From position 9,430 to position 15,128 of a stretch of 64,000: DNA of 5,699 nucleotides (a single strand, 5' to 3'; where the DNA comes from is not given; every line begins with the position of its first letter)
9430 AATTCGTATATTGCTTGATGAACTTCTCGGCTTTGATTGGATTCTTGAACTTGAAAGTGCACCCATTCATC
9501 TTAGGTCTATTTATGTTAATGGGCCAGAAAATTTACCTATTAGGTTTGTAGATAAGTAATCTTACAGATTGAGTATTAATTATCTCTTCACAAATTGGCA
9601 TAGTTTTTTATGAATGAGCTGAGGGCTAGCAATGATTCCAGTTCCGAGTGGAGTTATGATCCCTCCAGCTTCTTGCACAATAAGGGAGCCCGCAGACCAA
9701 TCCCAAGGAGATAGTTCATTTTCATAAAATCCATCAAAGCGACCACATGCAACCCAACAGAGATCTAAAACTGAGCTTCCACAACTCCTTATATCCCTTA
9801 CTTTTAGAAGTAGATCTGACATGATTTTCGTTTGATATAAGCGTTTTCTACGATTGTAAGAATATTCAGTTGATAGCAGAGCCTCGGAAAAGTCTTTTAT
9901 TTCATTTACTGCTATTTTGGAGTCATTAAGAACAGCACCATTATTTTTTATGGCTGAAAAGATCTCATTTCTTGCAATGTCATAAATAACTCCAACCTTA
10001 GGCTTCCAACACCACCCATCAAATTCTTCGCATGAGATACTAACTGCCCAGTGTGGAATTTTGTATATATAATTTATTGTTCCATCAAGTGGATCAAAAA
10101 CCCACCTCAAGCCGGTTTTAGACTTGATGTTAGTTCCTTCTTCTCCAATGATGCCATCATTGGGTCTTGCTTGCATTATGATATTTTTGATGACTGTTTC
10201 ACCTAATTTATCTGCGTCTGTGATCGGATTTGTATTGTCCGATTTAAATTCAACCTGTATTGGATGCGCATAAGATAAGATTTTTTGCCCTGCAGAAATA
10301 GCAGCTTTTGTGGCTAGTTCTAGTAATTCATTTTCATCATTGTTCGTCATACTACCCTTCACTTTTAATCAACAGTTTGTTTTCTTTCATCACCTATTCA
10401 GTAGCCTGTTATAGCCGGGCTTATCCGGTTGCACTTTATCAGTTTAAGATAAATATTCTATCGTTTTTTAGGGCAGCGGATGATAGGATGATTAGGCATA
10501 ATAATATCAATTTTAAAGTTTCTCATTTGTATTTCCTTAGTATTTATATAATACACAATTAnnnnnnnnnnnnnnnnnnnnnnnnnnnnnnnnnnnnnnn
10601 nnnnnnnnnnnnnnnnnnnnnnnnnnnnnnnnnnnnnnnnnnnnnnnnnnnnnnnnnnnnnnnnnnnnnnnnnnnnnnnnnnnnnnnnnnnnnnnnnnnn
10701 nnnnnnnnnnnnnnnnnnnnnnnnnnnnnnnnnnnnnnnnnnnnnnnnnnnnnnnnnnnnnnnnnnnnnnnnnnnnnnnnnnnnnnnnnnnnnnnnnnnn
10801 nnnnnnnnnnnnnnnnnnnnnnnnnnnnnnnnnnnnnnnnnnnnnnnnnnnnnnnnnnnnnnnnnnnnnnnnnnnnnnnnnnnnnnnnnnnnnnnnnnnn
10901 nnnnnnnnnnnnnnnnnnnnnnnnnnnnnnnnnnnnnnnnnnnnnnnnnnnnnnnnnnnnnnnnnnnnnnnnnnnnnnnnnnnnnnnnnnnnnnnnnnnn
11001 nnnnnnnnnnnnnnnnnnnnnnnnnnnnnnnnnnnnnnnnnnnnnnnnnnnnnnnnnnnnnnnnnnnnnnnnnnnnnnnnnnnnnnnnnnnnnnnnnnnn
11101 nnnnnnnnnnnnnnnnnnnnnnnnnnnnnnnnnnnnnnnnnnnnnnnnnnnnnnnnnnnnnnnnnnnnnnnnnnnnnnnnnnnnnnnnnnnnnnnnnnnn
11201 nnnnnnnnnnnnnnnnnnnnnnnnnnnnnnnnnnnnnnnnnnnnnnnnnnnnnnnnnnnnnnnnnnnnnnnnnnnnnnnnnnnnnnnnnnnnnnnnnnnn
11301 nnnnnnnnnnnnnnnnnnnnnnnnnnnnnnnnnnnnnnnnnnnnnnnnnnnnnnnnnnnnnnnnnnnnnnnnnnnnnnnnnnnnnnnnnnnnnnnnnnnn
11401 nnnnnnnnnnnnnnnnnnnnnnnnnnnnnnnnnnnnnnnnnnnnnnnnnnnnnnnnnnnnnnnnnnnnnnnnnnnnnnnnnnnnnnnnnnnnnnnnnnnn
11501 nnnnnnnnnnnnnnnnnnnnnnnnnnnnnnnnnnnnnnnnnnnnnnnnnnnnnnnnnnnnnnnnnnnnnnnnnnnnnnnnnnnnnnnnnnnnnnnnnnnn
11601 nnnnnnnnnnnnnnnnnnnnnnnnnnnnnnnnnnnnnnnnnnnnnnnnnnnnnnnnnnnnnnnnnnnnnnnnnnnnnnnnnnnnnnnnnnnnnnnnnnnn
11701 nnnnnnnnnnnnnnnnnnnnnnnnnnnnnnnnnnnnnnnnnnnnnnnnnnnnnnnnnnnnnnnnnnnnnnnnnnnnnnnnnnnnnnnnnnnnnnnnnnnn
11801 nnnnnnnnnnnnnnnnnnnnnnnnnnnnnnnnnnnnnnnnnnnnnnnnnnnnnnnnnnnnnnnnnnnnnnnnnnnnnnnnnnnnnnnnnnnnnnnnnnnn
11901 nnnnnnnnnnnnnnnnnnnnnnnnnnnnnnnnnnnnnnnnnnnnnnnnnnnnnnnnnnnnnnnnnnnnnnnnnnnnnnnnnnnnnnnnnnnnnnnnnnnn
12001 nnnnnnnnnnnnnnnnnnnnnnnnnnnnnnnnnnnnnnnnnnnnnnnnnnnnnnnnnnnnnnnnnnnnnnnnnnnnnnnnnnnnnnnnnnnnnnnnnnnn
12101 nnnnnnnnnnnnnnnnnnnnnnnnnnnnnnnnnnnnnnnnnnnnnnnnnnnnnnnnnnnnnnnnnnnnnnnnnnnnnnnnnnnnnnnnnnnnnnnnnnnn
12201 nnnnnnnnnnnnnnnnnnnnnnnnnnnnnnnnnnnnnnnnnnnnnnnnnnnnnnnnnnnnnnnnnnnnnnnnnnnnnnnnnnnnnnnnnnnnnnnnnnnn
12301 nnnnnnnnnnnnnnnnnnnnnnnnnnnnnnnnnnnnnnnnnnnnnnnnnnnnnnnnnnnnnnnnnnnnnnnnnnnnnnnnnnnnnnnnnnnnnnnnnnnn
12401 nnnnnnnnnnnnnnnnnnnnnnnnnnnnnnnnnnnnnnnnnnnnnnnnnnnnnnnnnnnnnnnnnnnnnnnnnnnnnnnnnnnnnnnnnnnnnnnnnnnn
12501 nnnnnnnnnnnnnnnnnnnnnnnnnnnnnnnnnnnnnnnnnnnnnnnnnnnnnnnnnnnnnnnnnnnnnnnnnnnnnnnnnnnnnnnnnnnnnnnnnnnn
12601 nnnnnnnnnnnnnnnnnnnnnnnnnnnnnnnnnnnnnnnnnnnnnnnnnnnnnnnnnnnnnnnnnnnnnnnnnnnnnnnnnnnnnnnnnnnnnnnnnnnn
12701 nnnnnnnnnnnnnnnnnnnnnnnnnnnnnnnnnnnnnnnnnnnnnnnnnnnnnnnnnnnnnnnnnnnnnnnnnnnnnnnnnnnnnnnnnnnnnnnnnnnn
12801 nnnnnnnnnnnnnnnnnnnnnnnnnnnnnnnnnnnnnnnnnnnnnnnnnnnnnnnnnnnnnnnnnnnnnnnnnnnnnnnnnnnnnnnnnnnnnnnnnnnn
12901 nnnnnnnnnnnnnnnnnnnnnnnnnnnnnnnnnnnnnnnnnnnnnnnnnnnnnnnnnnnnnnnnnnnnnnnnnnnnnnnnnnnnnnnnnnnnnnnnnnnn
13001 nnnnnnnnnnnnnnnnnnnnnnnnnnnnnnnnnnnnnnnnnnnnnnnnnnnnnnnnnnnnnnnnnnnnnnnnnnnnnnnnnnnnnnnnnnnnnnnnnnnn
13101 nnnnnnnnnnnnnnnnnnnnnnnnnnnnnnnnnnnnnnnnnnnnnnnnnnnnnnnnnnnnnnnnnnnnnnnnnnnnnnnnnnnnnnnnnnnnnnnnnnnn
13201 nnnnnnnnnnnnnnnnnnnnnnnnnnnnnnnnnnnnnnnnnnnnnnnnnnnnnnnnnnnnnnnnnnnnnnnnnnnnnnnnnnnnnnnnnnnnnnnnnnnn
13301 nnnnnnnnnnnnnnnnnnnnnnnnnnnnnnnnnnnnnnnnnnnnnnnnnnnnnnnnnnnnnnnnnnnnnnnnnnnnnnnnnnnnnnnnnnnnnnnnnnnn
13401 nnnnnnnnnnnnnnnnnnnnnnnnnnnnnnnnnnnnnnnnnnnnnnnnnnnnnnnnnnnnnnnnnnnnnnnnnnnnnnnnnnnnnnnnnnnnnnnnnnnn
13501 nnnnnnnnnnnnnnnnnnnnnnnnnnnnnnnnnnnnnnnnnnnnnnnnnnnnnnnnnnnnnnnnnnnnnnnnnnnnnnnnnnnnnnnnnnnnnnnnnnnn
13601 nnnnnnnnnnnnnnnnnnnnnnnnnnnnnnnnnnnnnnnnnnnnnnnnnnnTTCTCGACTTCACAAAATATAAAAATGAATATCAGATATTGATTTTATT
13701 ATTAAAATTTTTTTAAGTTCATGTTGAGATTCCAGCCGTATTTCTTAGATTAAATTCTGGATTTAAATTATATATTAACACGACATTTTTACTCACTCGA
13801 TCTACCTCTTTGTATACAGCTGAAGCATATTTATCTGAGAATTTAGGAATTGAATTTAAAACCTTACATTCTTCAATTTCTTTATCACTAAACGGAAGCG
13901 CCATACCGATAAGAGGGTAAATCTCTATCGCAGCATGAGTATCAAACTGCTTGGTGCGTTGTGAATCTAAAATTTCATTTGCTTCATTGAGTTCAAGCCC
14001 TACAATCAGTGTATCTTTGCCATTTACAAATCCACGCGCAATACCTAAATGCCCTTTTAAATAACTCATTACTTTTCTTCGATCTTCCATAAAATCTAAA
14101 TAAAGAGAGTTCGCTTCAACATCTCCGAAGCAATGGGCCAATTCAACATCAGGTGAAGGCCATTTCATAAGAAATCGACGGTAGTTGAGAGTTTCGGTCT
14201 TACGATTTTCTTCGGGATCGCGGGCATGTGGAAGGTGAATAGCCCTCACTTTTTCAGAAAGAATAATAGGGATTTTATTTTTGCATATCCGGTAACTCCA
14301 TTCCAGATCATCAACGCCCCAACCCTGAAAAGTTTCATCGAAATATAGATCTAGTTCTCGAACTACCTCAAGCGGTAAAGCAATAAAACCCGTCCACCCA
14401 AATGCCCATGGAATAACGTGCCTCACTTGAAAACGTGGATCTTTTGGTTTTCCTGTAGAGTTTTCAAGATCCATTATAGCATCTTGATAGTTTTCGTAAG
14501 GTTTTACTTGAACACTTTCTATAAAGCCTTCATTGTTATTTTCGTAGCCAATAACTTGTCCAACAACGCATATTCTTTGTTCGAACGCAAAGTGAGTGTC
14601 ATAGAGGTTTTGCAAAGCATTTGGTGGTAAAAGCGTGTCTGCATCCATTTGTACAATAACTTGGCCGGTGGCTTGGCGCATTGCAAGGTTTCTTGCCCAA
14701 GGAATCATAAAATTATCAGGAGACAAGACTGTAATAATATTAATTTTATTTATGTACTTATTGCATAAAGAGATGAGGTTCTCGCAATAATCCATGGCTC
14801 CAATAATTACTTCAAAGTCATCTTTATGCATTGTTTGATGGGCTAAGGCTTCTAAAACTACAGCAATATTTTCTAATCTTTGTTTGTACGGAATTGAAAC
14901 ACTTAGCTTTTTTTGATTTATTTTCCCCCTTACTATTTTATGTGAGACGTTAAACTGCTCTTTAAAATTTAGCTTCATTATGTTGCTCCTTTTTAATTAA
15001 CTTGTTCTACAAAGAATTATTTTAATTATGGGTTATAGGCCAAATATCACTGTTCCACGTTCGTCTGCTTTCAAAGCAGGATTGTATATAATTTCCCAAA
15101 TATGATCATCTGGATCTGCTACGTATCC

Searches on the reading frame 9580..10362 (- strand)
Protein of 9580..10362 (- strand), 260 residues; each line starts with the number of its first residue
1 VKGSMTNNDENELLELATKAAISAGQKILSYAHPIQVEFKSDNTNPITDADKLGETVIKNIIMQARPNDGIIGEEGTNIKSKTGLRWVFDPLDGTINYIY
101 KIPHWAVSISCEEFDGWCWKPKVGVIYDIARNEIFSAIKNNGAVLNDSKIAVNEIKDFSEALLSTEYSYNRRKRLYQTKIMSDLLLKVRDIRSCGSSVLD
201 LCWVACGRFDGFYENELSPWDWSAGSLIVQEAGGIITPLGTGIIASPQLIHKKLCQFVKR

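Call 3: search_protein_families(library=pfam, proteins=[window:9580-10362:-], max_evalue=0.01)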
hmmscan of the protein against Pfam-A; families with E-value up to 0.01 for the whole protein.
window:9580-10362:- (260 aa): 1 family
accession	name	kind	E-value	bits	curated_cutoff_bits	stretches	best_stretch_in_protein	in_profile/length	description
PF00459.30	Inositol_P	-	1.6e-53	182.4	27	1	10-240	2-239/271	Inositol monophosphatase family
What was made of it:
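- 9580..10362 (-): Inositol-monophosphatase-family sugar or nucleotide phosphatase. Pfam Inositol_P, 182 bits (call 3).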

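Call 14: search_protein_families(library=ncbifam, proteins=[window:9580-10362:-], max_evalue=0.001)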
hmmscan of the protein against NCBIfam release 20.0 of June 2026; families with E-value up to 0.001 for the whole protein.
window:9580-10362:- (260 aa): 7 families
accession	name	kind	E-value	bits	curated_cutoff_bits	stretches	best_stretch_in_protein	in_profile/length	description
NF008027.1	PRK10757.1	equivalog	1.8e-47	161.5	332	1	13-239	4-230/267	inositol-1-monophosphatase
TIGR02067.1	his_9_HisN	equivalog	3.6e-40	138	275.15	1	15-239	3-224/252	histidinol-phosphatase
NF009321.0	PRK12676.1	equivalog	2.2e-36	125.3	264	1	37-241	35-231/264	bifunctional fructose-bisphosphatase/inositol-phosphate phosphatase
TIGR01331.1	bisphos_cysQ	equivalog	5.8e-25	88.3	228.8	1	14-239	2-227/250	3'(2'),5'-bisphosphate nucleotidase CysQ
NF010678.0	PRK14076.1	equivalog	5.2e-19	68.5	493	1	46-238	41-250/570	bifunctional NADP phosphatase/NAD kinase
NF008182.0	PRK10931.1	equivalog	2e-12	46.7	379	1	19-235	7-219/246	3'(2'),5'-bisphosphate nucleotidase CysQ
TIGR01330.1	bisphos_HAL2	equivalog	2.8e-08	33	267.05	0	219-238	295-314/359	3'(2'),5'-bisphosphate nucleotidase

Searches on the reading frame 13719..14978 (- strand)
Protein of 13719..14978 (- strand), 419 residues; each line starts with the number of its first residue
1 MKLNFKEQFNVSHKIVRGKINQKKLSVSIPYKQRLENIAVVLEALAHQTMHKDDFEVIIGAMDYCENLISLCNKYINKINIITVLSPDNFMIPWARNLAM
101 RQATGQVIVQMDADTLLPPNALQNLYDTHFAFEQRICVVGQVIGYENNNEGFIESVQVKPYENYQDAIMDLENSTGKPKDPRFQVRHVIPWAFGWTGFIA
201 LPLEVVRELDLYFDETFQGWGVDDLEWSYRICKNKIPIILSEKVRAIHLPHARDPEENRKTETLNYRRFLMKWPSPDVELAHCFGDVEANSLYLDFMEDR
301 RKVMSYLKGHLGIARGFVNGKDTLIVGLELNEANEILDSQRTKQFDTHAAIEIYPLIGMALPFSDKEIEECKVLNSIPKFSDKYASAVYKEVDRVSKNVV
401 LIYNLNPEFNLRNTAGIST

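Call 3: search_protein_families(library=pfam, proteins=[window:13719-14978:-], max_evalue=0.01)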
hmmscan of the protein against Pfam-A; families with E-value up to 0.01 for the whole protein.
window:13719-14978:- (419 aa): 1 family
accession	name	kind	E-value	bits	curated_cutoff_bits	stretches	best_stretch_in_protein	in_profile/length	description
PF00535.33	Glycos_transf_2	-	3.5e-14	53.5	23.3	1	26-152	1-125/168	Glycosyl transferase family 2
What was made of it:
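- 13719..14978 (-): Soluble GT2 glycosyltransferase (DAD motif) with a conserved C-terminal extension of about 170 aa. Pfam Glycos_transf_2 (call 3).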

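Call 14: search_protein_families(library=ncbifam, proteins=[window:13719-14978:-], max_evalue=0.001)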
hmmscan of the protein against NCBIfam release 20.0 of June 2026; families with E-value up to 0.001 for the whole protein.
window:13719-14978:- (419 aa): 6 families
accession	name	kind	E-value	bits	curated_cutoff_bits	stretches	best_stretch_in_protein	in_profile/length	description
NF041875.1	EPS_EpsD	equivalog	2.6e-13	50.1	370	1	25-147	1-121/325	exopolysaccharide biosynthesis glycosyltransferase EpsD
NF038299.1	EPS_HpsN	equivalog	1.8e-07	30.5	425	1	24-249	2-221/317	hormogonium polysaccharide biosynthesis glycosyltransferase HpsN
NF007482.0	PRK10073.1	equivalog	2.8e-07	29.9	423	1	21-127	4-108/334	glycosyltransferase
NF050819.1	PolSacchBiosHfsG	equivalog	8.3e-06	25.2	500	1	212-259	182-227/302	polysaccharide biosynthesis protein HfsG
TIGR03965.1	mycofact_glyco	equivalog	9.3e-05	21.5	280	1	21-147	72-196/467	mycofactocin biosynthesis glycosyltransferase MftF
NF041394.1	GtaseAglG_Halo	equivalog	0.00044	19.6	440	1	33-143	13-120/304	glucosyl-dolichyl phosphate glucuronosyltransferase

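Call 17: search_solved_structures(query=window:13719-14978:-, max_evalue=0.01)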
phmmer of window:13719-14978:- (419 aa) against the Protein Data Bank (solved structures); distinct sequences matched with E-value up to 0.01: 8.
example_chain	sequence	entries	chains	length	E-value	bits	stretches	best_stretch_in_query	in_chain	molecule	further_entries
2z86_A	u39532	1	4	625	7.6e-09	38.1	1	24-249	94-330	Chondroitin synthase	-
2z87_A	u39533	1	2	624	7.7e-09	38.1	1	24-249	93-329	Chondroitin synthase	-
5tze_C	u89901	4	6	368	9.2e-06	27.9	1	24-123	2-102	Glycosyl transferase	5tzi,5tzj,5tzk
5tz8_A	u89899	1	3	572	2e-05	26.8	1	24-123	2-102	Glycosyl transferase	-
6h1j_A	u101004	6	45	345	9.8e-05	24.5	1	18-128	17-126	Probable ss-1,3-N-acetylglucosaminyltransferase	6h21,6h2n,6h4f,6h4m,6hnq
5hea_A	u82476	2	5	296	0.00072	21.7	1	25-175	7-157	Putative glycosyltransferase (GalT1)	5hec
8bz8_A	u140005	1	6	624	0.004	19.2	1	17-139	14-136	Glycosyltransferase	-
8bz4_A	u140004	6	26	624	0.004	19.2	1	17-139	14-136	Glycosyltransferase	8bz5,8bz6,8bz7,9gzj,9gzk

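Call 19: find_related_loci(query=A1, collection=genome_contigs, flank=10000)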
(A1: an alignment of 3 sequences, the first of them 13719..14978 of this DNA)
Query A1 (419 aa) in genome_contigs; peptide patterns used: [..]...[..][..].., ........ (x = any residue, [..] = any of these).
25 stretches matched a pattern; 3 encode a relative of the query (tblastn E <= 1e-3); 3 distinct loci.
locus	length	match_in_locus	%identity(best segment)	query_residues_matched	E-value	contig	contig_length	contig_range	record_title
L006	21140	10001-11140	47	16-394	1e-120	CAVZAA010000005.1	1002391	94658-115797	MAG: uncultured Actinomycetota bacterium isolate MFD02248.bin.3.127 genome assembly, contig: contig_29426, whole genome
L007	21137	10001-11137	49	20-400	6e-117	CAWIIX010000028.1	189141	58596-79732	MAG: uncultured Actinomycetota bacterium isolate MFD09286.bin.2.29 genome assembly, contig: contig_64539, whole genome s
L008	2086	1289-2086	58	24-289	1e-105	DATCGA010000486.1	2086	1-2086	MAG TPA_asm: Trebonia sp. isolate SMAG_U7794 k141_272681, whole genome shotgun sequence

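Call 22: search_protein_families(library=pfam, proteins=[L006:6154-6795:+, L006:7227-8066:+, L006:8134-9099:+, L006:9093-9974:+, L006:8927-9970:+, L006:11198-12730:+, L006:12260-13147:-, L006:13726-15930:+, L006:15956-16840:-, L006:16904-18229:-], max_evalue=0.001)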
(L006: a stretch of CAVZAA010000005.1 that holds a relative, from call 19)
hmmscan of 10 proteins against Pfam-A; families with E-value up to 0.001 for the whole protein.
L006:6154-6795:+ (213 aa): 1 family
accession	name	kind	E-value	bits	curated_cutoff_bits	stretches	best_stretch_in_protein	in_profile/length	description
PF02012.26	BNR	-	0.00061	19.8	27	0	107-117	1-11/12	BNR/Asp-box repeat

L006:7227-8066:+ (279 aa): 1 family
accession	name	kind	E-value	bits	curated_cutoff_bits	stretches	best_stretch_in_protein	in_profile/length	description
PF04672.18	Methyltransf_19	-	2.8e-95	319.3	26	1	17-277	5-267/268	S-adenosyl methyltransferase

L006:8134-9099:+ (321 aa): 0 families

L006:9093-9974:+ (293 aa): 0 families

L006:8927-9970:+ (347 aa): 0 families

L006:11198-12730:+ (510 aa): 1 family
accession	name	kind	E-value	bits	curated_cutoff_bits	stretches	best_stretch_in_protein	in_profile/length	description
PF06224.18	AlkZ-like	-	3.6e-60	204.8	25.9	1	51-337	27-329/329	DNA glycosylase AlkZ-like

L006:12260-13147:- (295 aa): 3 families
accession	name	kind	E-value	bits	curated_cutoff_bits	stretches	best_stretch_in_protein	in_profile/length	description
PF12833.13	HTH_18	-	4.1e-19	69.1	33.6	1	212-288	2-79/80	Helix-turn-helix domain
PF02311.25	AraC_binding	-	5.7e-17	62.2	21.1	1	44-166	4-132/135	AraC-like ligand binding domain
PF00165.29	HTH_AraC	-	3.4e-09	37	26.6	1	257-283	12-37/42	Bacterial regulatory helix-turn-helix proteins, AraC family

L006:13726-15930:+ (734 aa): 1 family
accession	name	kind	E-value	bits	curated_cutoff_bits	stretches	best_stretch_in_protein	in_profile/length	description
PF01833.30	TIG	-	1e-11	45.1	20.9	1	49-131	1-84/84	IPT/TIG domain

L006:15956-16840:- (294 aa): 1 family
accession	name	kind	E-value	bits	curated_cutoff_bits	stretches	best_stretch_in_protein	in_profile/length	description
PF03372.29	Exo_endo_phos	-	1.6e-26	93.9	24.5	1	4-252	1-225/225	Endonuclease/Exonuclease/phosphatase family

L006:16904-18229:- (441 aa): 0 families

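Call 62: search_protein_families(library=pfam, proteins=[L020:3136-4404:-, L020:2060-3205:-, L025:3133-4398:-, L029:4256-5506:+, L029:2657-3757:-, L020:15164-17455:+, L028:1697-2740:-, L028:3596-4609:+, L028:4950-5999:+, L028:17985-19010:-], max_evalue=0.001)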
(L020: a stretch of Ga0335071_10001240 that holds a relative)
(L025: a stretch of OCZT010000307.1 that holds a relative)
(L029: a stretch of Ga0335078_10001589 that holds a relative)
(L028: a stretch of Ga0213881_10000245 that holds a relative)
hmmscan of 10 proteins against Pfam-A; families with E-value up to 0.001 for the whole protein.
L020:3136-4404:- (422 aa): 2 families
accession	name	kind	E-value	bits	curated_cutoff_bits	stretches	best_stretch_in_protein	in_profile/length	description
PF11975.13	Glyco_hydro_4C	-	5.9e-41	141.2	24.1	1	191-394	2-211/211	Family 4 glycosyl hydrolase C-terminal domain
PF02056.22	Glyco_hydro_4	-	2.3e-40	138.5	23.2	1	2-180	1-182/183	Family 4 glycosyl hydrolase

L020:2060-3205:- (381 aa): 2 families
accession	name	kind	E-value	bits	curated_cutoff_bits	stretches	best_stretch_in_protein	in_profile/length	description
PF01869.26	BcrAD_BadFG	-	3.5e-16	60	31.5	1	42-353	3-271/271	BadF/BadG/BcrA/BcrD ATPase family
PF00480.26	ROK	-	2.2e-05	24.6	22.9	0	40-94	2-55/294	ROK family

L025:3133-4398:- (421 aa): 3 families
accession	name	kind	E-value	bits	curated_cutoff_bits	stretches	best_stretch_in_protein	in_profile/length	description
PF02056.22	Glyco_hydro_4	-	7.4e-45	153.2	23.2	1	4-179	3-181/183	Family 4 glycosyl hydrolase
PF11975.13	Glyco_hydro_4C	-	1.2e-42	146.7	24.1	1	191-394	2-211/211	Family 4 glycosyl hydrolase C-terminal domain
PF00056.29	Ldh_1_N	-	0.00079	19.9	27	0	119-158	94-132/141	lactate/malate dehydrogenase, NAD binding domain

L029:4256-5506:+ (416 aa): 2 families
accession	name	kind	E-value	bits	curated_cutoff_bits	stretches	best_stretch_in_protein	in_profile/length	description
PF01548.23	DEDD_Tnp_IS110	-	5.1e-20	72.3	29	1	49-156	41-153/155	Transposase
PF02371.22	Transposase_20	-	1e-13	51.9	21.3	1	244-321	3-79/87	Transposase IS116/IS110/IS902 family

L029:2657-3757:- (366 aa): 0 families

L020:15164-17455:+ (763 aa): 5 families
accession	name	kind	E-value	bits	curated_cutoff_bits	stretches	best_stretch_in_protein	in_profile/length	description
PF00239.26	Resolvase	-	1.2e-21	77.7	23.3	1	30-181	1-144/145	Resolvase, N terminal domain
PF07508.19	Recombinase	-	2.2e-14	54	21.1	1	208-327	5-102/102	Recombinase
PF12728.13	HTH_17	-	4e-12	46.6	27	1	646-685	2-39/51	Helix-turn-helix domain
PF13408.12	Zn_ribbon_recom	-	8e-08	33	25.3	1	345-404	1-57/58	Recombinase zinc beta ribbon domain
PF00376.29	MerR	-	0.00082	19.6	28.2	0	647-679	1-33/38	MerR family regulatory protein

L028:1697-2740:- (347 aa): 2 families
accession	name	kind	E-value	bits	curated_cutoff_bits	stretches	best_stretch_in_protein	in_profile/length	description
PF01636.29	APH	-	4.8e-06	26.9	23.2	1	214-283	164-222/239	Phosphotransferase enzyme family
PF02958.26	EcKL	-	2.8e-05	24.1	22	1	231-272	215-262/294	Ecdysteroid kinase-like family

L028:3596-4609:+ (337 aa): 1 family
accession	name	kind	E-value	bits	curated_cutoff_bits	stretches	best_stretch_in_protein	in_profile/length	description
PF00296.26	Bac_luciferase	-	2.3e-52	178.8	27.9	1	49-270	20-231/314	Luciferase-like monooxygenase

L028:4950-5999:+ (349 aa): 4 families
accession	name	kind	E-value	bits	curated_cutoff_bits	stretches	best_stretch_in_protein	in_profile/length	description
PF01408.29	GFO_IDH_MocA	-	5.6e-25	88.8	24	1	4-119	1-117/120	Oxidoreductase family, NAD-binding Rossmann fold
PF22725.1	GFO_IDH_MocA_C3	-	8.1e-18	65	27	1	131-259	2-123/124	GFO/IDH/MocA C-terminal domain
PF02894.22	GFO_IDH_MocA_C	-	3.8e-11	43.6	22.9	1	137-329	4-206/218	Oxidoreductase family, C-terminal alpha/beta domain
PF03447.22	NAD_binding_3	-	2.4e-07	31.9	24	1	10-118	1-113/116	Homoserine dehydrogenase, NAD binding domain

L028:17985-19010:- (341 aa): 1 family
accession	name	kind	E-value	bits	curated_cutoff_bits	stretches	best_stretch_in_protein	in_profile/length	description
PF00248.27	Aldo_ket_red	-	1.3e-81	274.3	24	1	30-330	1-288/291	Aldo/keto reductase family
